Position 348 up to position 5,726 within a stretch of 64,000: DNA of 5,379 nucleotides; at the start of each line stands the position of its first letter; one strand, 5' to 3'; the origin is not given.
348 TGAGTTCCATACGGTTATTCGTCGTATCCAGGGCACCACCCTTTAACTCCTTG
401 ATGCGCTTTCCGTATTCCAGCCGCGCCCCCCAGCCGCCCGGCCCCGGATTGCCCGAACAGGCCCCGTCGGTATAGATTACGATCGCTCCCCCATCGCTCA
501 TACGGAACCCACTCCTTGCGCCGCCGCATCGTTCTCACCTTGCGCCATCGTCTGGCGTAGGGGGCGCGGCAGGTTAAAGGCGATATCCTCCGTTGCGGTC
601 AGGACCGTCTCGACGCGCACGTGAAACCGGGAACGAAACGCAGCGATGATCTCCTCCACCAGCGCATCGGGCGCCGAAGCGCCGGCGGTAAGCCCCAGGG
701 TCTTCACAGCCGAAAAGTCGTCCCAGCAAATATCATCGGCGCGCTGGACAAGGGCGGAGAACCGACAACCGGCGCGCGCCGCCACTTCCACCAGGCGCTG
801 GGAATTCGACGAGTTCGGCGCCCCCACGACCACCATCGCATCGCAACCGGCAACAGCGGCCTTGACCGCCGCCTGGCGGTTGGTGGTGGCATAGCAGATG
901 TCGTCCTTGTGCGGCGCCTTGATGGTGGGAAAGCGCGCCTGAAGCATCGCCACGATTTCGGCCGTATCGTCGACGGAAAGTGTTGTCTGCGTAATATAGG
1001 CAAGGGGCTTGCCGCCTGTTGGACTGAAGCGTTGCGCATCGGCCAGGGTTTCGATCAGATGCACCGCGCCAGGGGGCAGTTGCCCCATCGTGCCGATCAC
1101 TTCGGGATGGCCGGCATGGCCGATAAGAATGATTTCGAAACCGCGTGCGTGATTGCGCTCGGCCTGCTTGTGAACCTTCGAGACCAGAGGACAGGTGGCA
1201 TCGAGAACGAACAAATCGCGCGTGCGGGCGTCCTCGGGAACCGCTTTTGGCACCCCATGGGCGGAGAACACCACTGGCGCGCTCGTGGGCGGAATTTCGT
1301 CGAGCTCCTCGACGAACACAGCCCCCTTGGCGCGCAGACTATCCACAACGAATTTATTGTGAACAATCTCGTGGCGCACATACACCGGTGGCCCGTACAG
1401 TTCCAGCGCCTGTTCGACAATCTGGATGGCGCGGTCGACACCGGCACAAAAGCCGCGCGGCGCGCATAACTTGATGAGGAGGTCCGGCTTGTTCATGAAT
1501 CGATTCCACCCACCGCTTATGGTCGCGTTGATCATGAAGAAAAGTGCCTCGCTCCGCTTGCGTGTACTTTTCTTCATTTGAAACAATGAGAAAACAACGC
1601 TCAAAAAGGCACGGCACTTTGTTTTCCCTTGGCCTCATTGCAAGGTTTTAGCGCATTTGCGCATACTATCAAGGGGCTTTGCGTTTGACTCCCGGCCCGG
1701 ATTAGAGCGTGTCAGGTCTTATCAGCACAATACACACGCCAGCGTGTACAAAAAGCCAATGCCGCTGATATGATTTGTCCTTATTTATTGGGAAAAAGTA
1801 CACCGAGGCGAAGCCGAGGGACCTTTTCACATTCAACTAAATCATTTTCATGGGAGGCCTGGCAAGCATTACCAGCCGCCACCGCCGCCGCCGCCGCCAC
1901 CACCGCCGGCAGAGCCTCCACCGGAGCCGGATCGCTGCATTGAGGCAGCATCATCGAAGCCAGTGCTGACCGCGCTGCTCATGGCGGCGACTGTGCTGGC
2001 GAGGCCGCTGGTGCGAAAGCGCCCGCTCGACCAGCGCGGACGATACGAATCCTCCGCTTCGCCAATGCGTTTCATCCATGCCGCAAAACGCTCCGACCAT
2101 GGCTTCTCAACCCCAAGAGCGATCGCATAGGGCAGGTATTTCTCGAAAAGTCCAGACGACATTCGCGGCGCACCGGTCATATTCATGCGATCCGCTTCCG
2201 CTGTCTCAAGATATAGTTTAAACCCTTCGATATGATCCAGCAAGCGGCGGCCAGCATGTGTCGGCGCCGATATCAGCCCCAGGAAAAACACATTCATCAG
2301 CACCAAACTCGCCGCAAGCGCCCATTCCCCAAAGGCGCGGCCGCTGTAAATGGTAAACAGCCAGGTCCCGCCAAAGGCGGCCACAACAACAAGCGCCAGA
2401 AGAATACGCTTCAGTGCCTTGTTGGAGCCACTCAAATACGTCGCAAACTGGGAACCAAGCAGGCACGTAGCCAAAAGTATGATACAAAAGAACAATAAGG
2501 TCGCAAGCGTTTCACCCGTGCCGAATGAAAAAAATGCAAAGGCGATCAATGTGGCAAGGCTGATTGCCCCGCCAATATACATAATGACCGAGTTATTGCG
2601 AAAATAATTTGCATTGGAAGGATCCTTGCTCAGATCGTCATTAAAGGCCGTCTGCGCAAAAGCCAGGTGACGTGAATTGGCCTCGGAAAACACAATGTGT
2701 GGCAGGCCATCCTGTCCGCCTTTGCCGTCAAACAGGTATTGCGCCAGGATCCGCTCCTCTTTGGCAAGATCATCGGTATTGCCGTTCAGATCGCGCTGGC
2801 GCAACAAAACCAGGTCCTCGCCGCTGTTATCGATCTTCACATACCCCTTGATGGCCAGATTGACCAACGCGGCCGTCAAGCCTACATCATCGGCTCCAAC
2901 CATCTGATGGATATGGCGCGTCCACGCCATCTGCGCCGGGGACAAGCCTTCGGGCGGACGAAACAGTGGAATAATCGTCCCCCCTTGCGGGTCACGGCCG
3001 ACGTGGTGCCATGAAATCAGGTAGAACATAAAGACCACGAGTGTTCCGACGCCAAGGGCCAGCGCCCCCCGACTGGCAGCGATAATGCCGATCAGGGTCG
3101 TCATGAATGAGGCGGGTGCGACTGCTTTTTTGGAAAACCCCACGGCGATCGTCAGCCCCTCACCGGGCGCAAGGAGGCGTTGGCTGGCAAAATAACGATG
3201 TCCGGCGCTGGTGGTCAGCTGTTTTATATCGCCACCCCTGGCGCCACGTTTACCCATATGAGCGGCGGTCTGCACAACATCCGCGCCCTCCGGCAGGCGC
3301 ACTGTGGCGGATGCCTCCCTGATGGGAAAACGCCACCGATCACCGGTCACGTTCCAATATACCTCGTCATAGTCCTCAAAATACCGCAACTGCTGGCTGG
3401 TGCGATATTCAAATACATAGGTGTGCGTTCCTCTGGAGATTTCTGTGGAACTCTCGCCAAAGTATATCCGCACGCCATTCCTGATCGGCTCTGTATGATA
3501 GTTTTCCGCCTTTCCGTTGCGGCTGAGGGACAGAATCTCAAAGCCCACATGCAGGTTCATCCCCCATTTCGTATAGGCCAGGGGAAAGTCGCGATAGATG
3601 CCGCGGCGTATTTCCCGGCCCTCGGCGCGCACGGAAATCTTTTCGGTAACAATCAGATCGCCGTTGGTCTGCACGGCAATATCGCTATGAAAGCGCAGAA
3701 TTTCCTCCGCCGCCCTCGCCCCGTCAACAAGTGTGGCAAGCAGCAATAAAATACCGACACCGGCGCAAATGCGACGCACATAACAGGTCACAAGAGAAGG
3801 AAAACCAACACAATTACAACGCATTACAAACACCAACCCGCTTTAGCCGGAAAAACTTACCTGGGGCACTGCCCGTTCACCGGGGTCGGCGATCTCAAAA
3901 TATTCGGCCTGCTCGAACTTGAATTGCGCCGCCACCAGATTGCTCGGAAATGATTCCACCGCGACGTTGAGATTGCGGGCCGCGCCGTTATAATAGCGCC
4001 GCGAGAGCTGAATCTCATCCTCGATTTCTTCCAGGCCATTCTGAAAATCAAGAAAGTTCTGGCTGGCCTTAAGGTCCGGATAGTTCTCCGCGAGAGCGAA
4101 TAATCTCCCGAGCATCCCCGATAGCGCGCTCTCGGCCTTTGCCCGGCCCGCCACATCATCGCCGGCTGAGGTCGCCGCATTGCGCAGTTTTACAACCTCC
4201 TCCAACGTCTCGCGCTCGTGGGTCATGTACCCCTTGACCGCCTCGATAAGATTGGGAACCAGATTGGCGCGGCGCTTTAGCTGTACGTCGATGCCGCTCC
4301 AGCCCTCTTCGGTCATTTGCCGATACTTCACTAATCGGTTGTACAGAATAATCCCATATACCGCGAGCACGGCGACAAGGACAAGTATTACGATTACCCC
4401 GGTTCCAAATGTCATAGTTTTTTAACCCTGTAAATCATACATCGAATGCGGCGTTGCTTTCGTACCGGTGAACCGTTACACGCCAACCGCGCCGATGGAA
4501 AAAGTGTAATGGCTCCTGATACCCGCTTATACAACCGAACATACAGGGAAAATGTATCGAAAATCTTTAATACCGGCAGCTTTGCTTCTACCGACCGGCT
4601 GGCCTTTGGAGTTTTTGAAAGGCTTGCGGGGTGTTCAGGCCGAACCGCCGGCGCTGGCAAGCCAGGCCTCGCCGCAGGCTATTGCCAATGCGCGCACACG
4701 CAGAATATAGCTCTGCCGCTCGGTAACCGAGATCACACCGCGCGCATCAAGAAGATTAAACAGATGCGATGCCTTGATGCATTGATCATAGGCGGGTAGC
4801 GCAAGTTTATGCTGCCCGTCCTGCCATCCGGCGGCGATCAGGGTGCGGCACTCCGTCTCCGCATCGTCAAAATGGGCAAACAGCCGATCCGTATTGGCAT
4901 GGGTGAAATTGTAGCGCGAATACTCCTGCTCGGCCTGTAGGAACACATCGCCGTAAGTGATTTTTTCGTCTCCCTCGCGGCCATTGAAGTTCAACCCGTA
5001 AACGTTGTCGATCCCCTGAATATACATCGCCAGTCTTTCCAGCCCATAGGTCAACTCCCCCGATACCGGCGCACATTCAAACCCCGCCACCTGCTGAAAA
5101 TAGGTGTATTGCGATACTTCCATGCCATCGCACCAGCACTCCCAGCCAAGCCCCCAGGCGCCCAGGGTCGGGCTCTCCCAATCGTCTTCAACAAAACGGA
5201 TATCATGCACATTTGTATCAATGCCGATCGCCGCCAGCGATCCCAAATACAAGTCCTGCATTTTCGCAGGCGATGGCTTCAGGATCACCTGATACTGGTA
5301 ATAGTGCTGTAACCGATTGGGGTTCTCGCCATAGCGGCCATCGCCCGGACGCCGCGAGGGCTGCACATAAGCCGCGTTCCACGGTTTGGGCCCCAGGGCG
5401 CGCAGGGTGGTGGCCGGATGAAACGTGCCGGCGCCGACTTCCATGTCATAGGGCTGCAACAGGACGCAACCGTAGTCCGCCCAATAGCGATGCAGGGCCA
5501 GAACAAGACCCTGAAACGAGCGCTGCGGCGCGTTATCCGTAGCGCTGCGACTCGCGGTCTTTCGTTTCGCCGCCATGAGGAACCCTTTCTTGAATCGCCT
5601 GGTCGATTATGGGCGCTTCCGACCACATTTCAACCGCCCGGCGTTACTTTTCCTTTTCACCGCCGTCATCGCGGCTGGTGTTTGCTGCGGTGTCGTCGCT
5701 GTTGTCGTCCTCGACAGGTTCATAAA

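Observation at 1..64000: Intergenic space is saturated with at least six families of nested palindromic MITE-like elements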

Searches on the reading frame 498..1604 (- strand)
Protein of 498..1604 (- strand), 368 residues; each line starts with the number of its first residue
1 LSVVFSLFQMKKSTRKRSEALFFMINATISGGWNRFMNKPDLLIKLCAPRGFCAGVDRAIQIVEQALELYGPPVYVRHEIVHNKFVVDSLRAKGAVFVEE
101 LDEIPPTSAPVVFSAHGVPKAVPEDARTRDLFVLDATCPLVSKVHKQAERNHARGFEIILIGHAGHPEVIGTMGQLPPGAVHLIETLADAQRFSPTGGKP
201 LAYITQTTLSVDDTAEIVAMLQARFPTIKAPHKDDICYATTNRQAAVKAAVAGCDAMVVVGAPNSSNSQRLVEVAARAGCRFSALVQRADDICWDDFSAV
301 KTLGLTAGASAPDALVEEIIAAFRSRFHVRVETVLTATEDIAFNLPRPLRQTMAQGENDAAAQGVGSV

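Call 48: search_protein_families(library=pfam, proteins=[window:498-1604:-], max_evalue=0.00001)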
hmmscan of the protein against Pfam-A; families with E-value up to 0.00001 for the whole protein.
window:498-1604:- (368 aa): 1 family
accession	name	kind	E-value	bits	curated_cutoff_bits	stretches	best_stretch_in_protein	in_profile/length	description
PF02401.23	LYTB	-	6e-93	311.4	24.5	1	44-322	1-265/267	LytB protein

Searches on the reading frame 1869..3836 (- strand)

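Call 48: search_protein_families(library=pfam, proteins=[window:1869-3836:-], max_evalue=0.00001)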
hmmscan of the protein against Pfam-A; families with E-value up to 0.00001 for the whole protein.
window:1869-3836:- (655 aa): 2 families
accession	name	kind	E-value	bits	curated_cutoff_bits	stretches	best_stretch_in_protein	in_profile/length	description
PF20990.2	DUF2207_C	-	8.1e-38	131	33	1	294-584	8-247/247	Predicted membrane protein (DUF2207) C-terminal domain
PF09972.14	DUF2207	-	1.6e-31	110.3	24.4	1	45-234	1-172/172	Predicted membrane protein (DUF2207) N-terminal domain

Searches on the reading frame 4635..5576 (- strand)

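Call 48: search_protein_families(library=pfam, proteins=[window:4635-5576:-], max_evalue=0.00001)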
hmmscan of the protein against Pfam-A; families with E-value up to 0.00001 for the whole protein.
window:4635-5576:- (313 aa): 1 family
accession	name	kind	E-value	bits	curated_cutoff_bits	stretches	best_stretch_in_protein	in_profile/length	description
PF02091.20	tRNA-synt_2e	-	1.4e-140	467.8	27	1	21-307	1-275/278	Glycyl-tRNA synthetase alpha subunit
